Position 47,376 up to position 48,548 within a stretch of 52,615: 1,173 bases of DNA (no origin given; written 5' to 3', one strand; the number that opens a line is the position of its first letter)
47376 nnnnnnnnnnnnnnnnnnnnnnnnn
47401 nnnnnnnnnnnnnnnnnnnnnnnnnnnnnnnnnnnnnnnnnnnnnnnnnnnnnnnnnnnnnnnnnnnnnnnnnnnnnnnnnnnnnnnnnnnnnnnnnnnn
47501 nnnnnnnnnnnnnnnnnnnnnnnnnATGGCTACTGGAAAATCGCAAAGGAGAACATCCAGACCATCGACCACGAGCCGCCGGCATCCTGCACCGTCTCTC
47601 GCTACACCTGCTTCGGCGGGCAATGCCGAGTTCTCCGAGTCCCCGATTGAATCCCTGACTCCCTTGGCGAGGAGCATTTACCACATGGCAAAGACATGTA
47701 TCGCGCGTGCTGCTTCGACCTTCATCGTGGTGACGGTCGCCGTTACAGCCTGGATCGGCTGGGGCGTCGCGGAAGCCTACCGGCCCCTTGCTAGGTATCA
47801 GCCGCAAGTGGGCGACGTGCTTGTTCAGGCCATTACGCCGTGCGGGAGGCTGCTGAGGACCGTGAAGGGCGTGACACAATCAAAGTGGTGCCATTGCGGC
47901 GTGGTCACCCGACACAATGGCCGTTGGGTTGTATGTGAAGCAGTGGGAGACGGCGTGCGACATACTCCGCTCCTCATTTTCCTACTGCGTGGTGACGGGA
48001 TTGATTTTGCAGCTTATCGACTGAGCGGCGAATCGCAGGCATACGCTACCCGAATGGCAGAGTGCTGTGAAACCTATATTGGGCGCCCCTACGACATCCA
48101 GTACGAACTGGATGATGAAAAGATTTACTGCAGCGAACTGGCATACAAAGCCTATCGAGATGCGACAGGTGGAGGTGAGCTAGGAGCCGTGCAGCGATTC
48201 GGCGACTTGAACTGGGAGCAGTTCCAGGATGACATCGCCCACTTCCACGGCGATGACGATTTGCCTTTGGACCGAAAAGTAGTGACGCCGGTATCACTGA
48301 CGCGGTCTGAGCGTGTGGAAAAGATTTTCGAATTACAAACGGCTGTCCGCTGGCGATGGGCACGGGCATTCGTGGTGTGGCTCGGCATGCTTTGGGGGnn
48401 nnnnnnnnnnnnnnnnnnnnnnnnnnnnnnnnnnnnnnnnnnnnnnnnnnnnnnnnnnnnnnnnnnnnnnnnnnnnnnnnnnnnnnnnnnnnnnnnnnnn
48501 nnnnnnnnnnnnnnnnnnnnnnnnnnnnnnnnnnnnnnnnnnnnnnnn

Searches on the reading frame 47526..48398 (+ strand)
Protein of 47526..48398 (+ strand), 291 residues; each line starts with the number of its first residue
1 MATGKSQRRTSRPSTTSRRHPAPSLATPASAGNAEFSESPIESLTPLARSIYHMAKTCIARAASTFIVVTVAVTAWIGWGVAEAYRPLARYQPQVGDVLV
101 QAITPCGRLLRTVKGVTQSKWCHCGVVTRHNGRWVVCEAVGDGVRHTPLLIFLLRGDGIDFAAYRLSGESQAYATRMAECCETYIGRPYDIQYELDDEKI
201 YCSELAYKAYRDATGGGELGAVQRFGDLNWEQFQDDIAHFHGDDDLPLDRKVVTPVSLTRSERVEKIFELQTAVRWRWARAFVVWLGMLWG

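Call 67: search_protein_families(library=padloc, proteins=[window:47526-48398:+], max_evalue=0.01)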
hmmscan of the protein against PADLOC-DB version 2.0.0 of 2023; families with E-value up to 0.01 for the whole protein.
window:47526-48398:+ (291 aa): 0 families

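Call 71: search_protein_families(library=pfam, proteins=[window:47526-48398:+], max_evalue=0.01)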
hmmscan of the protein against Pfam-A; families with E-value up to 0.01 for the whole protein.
window:47526-48398:+ (291 aa): 1 family
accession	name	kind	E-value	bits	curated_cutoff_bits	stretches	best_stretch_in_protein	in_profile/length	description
PF05708.18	Peptidase_C92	-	1.7e-20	74.2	27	1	94-267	3-165/166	Permuted papain-like amidase enzyme, YaeF/YiiX, C92 family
